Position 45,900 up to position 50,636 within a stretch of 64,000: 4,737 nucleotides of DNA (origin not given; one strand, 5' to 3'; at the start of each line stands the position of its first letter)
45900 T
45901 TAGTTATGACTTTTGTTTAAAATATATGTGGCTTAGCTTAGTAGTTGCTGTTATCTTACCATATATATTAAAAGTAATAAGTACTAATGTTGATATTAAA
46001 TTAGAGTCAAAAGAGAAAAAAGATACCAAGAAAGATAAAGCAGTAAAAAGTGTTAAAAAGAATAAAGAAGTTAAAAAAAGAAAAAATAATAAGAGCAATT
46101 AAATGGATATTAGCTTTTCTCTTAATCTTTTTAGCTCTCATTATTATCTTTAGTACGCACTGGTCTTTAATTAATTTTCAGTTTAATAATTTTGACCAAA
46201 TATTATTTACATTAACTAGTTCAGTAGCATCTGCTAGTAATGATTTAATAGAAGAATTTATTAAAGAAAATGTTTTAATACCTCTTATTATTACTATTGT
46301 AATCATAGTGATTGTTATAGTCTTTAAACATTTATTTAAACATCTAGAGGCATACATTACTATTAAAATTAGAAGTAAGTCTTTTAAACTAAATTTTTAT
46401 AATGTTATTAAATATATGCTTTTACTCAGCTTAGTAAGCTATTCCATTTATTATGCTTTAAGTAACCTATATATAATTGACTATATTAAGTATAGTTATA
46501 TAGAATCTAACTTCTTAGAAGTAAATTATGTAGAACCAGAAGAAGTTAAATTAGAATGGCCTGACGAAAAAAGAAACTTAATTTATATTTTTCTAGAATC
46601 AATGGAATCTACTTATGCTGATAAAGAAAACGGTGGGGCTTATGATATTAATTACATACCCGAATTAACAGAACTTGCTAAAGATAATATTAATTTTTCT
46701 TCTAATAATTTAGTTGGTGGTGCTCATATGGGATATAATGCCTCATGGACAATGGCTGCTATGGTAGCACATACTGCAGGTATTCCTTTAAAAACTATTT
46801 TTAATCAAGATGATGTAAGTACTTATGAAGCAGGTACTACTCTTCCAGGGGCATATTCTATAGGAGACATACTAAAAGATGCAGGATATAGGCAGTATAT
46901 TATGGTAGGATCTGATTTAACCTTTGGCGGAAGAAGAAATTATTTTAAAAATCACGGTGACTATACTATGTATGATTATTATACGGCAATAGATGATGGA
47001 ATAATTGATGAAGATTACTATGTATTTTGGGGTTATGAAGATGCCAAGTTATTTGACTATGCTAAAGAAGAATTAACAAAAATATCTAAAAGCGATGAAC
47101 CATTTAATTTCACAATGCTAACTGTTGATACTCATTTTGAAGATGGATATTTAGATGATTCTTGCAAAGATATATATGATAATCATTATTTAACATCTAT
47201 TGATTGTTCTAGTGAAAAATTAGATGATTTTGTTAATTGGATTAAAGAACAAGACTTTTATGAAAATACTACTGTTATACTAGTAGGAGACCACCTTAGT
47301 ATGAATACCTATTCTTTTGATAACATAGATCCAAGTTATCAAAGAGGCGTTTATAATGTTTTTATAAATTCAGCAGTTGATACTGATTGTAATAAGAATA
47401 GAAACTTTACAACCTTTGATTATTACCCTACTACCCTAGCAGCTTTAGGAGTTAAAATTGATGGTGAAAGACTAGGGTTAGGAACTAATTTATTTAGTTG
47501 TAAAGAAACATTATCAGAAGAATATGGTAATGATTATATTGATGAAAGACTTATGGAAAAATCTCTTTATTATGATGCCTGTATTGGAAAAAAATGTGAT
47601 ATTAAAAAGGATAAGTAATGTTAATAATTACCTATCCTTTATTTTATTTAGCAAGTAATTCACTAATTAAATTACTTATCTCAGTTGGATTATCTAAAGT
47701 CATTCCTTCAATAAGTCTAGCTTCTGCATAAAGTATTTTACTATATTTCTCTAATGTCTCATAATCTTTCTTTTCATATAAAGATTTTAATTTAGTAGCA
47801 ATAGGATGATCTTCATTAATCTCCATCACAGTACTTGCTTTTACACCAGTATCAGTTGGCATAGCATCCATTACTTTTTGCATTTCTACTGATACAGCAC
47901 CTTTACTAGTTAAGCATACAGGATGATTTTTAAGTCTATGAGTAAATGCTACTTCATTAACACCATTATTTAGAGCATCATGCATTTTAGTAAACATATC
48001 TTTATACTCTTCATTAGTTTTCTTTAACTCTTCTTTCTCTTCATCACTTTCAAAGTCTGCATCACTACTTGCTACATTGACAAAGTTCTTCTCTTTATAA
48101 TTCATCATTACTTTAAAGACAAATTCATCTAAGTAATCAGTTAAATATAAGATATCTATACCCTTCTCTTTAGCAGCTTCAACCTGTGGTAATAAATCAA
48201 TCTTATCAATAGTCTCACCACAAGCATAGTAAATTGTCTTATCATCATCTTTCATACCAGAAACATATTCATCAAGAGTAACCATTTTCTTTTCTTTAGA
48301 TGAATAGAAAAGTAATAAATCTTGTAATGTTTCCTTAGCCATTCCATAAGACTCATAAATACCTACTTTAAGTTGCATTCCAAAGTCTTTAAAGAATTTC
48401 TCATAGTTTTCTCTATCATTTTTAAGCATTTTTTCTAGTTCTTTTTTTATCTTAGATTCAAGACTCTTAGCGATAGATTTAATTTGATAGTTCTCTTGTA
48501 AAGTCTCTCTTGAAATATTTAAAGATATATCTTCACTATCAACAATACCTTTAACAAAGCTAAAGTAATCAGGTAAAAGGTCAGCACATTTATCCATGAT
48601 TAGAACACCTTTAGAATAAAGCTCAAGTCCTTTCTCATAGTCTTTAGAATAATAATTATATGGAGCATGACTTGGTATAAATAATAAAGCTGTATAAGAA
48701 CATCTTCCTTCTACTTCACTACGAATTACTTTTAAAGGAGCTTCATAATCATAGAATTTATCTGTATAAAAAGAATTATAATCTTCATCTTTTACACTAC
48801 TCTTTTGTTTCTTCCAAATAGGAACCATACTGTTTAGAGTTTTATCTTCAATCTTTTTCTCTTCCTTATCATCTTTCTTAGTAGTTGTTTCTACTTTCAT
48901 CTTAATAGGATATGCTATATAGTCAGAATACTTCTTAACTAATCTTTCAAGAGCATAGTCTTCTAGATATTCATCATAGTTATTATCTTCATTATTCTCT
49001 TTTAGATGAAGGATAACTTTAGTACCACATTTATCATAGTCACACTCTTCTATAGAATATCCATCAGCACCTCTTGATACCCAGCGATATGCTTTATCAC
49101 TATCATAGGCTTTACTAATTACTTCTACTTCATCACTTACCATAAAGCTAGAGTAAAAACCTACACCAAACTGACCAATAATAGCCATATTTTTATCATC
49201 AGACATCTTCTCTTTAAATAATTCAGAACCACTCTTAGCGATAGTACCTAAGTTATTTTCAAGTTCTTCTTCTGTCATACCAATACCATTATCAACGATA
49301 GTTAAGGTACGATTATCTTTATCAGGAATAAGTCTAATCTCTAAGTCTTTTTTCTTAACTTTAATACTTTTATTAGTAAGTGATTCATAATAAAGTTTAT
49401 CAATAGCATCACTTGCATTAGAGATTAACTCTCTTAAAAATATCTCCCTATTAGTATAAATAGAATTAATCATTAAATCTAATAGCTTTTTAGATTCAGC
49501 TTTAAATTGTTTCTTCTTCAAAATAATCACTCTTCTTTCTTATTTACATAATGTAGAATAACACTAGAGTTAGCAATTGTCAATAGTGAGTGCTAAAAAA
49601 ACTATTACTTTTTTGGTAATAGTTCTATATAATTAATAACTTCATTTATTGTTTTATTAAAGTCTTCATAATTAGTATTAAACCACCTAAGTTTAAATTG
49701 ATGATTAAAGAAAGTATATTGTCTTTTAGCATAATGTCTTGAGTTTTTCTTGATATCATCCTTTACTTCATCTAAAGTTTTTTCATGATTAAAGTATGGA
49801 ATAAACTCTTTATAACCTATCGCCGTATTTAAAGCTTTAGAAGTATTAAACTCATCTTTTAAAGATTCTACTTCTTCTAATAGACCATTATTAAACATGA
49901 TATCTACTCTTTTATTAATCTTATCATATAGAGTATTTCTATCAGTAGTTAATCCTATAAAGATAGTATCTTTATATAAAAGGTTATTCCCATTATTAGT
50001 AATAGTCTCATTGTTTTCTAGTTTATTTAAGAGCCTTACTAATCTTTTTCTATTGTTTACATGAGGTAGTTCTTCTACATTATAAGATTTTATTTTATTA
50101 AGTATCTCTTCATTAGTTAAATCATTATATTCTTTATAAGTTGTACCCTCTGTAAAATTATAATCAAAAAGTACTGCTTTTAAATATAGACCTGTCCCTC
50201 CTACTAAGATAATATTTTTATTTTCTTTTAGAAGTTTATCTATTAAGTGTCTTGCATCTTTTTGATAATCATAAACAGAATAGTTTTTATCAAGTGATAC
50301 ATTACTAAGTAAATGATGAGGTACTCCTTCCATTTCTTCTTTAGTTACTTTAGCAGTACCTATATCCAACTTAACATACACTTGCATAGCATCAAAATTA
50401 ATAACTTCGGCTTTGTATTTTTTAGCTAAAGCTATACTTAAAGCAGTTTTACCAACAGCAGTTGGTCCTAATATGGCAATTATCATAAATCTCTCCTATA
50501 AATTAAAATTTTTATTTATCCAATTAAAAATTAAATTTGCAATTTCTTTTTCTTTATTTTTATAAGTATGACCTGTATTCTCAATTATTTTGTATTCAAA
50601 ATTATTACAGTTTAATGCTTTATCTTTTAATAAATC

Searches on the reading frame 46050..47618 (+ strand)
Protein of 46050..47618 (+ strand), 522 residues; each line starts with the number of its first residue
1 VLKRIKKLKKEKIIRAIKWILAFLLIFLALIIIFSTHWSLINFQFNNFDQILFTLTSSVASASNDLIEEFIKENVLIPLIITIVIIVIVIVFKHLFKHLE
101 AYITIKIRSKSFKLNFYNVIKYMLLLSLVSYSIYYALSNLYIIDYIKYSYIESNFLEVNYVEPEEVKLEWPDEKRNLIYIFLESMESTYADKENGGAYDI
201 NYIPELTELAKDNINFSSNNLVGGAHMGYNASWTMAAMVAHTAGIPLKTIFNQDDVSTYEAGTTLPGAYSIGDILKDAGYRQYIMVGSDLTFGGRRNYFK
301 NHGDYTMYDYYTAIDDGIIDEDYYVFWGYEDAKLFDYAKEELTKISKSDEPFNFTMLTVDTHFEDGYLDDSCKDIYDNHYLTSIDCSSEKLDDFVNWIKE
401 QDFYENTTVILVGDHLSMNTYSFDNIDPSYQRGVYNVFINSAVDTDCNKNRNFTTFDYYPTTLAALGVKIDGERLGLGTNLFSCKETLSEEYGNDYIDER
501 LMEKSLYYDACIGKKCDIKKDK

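Call 54: search_protein_families(library=pfam, proteins=[window:46050-47618:+], max_evalue=0.001)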
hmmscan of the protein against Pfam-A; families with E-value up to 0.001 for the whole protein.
window:46050-47618:+ (522 aa): 1 family
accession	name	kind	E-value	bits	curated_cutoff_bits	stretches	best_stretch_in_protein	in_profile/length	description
PF00884.28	Sulfatase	-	1.7e-18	67.4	25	1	175-418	1-244/301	Sulfatase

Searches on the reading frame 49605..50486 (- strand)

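Call 54: search_protein_families(library=pfam, proteins=[window:49605-50486:-], max_evalue=0.001)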
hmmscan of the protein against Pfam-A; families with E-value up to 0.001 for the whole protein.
window:49605-50486:- (293 aa): 3 families
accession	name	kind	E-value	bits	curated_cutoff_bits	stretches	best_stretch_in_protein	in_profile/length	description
PF01715.23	IPPT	-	4.4e-63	213.6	23.6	1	35-263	1-243/243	IPP transferase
PF01745.22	IPT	-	1.8e-15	57.4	20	1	2-126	3-128/233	Isopentenyl transferase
PF00004.35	AAA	-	6.6e-05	23.8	21.2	0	5-93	3-61/131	ATPase family associated with various cellular activities (AAA)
